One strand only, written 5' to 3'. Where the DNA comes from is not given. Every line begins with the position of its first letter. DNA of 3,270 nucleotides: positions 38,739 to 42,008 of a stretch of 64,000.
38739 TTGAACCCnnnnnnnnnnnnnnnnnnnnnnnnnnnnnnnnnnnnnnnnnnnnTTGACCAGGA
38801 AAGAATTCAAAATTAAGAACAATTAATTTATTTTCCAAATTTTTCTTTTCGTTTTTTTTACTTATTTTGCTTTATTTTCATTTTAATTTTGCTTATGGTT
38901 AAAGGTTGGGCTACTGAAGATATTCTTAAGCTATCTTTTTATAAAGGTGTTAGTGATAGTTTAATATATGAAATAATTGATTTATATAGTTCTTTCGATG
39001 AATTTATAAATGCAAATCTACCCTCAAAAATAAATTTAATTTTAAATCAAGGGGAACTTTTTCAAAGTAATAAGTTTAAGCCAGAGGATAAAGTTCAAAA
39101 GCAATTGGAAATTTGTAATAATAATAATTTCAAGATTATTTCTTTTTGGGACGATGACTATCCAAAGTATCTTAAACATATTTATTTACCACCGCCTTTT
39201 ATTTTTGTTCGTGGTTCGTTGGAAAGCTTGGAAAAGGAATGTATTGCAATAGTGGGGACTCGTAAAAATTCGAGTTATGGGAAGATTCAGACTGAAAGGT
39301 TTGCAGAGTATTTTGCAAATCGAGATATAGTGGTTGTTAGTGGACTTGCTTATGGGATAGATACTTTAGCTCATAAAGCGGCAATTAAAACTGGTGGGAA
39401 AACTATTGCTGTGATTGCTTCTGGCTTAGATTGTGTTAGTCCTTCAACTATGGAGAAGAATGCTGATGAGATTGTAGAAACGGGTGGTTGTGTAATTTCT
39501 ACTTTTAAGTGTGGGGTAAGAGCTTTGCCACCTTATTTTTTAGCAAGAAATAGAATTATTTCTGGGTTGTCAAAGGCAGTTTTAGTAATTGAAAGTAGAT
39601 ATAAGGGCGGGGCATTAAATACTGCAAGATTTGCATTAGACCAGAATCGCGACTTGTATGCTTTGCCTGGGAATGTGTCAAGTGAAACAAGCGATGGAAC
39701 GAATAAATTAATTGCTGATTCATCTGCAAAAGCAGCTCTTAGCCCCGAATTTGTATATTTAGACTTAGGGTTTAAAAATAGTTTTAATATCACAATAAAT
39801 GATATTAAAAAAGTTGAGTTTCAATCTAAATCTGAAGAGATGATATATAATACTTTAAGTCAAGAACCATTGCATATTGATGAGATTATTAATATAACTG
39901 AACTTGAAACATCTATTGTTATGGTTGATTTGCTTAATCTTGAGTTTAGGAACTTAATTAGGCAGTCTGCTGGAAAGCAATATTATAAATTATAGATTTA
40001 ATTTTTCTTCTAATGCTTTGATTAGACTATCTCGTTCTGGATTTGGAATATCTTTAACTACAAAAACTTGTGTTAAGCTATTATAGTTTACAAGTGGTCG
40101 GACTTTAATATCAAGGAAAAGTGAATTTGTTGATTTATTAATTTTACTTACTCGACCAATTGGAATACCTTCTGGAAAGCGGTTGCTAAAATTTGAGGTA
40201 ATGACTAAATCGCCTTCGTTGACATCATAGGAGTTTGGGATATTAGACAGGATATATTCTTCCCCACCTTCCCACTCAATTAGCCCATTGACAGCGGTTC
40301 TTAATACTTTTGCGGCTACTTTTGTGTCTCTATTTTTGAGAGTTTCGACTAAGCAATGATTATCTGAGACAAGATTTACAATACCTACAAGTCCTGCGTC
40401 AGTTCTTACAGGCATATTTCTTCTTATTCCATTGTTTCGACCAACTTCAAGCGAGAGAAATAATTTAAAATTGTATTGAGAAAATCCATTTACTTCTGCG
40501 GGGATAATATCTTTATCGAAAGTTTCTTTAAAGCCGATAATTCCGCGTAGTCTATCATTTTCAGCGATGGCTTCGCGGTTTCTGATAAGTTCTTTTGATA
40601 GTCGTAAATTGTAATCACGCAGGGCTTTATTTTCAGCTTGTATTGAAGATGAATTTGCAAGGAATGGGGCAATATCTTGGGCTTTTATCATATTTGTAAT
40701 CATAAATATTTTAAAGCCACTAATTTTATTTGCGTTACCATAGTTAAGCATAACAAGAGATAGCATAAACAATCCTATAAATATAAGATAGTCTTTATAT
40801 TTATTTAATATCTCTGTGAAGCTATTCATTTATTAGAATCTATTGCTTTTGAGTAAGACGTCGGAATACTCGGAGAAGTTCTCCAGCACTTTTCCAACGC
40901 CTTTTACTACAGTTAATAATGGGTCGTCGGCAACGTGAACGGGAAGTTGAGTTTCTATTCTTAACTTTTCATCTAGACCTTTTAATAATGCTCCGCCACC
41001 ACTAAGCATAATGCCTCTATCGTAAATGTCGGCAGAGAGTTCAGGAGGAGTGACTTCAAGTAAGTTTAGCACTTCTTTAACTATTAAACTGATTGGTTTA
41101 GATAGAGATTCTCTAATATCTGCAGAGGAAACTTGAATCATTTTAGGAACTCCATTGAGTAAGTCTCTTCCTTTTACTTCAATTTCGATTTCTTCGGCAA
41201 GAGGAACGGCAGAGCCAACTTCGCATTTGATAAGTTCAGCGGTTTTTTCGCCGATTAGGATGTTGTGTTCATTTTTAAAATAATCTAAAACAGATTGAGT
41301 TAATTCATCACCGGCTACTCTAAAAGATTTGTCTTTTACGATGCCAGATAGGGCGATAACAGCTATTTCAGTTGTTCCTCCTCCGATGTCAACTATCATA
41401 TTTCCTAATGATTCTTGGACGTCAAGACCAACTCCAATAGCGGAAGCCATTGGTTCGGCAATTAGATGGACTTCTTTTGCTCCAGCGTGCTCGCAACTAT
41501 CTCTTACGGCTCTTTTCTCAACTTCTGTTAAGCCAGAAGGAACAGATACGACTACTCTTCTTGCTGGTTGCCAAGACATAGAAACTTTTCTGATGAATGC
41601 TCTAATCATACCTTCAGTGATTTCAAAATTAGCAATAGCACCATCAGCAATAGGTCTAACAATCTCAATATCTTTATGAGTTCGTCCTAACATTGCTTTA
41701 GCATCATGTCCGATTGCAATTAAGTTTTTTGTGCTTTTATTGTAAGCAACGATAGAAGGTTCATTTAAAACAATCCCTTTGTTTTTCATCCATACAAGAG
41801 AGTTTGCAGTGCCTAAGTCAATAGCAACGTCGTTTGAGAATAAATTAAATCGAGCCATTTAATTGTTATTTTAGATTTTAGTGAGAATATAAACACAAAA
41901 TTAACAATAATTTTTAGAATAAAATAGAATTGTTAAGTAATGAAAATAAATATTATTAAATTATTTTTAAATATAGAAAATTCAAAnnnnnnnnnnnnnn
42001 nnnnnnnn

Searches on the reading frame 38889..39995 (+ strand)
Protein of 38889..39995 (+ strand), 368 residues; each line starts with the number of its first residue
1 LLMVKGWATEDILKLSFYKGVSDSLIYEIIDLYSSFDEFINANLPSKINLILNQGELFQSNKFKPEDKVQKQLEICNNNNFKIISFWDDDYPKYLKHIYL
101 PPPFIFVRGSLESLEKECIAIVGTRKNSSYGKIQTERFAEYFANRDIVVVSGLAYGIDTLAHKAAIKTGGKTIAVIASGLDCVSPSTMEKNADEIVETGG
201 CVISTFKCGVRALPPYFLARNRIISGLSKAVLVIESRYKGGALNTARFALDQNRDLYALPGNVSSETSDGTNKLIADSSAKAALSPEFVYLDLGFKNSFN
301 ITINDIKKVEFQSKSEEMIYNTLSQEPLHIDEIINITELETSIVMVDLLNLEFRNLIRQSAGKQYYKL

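Call 44: search_protein_families(library=pfam, proteins=[window:38889-39995:+], max_evalue=0.001)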
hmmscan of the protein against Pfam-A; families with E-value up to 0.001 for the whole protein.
window:38889-39995:+ (368 aa): 3 families
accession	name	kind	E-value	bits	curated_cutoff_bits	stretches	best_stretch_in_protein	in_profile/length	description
PF02481.21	DNA_processg_A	-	2.7e-72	242.8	29.6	1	76-281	2-208/212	DNA recombination-mediator protein A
PF17782.7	DprA_WH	-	2.3e-08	34.4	22.9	1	314-363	12-61/61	DprA winged helix domain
PF18306.6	LDcluster4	-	0.00019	21.5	26.3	0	118-282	3-149/151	SLOG cluster4 family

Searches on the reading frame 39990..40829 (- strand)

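Call 44: search_protein_families(library=pfam, proteins=[window:39990-40829:-], max_evalue=0.001)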
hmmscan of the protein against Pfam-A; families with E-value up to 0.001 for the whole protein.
window:39990-40829:- (279 aa): 1 family
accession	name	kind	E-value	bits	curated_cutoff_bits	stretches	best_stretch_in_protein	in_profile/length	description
PF04085.20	MreC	-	4.1e-37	127.7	28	1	120-259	8-147/147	Rod shape-determining protein MreC, barrel core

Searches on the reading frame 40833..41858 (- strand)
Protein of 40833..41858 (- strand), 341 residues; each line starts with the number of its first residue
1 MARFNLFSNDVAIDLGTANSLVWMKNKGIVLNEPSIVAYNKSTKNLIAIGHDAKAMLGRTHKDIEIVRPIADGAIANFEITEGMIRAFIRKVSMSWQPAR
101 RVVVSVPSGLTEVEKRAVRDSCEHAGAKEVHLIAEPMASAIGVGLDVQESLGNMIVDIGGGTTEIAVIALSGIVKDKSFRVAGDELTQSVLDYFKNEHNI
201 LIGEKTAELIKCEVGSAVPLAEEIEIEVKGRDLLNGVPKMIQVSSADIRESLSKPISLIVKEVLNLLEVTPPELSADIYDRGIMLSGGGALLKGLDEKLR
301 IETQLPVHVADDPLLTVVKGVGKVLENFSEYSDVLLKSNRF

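Call 44: search_protein_families(library=pfam, proteins=[window:40833-41858:-], max_evalue=0.001)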
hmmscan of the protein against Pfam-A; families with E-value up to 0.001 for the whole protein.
window:40833-41858:- (341 aa): 5 families
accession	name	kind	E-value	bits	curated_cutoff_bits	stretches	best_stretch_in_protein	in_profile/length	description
PF06723.19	MreB_Mbl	-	2e-132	441.4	27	1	9-331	2-325/327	MreB/Mbl protein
PF00012.26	HSP70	-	2.6e-12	46.2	20.6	1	100-193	134-233/599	Hsp70 protein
PF14450.12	FtsA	-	4e-09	37.3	31.8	1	155-311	2-111/127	Cell division protein FtsA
PF00022.25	Actin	-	2.1e-07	30.3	27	1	34-197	31-190/410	Actin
PF11104.14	PilM_2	-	1.8e-05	24.3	27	0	283-311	278-306/340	Type IV pilus assembly protein PilM;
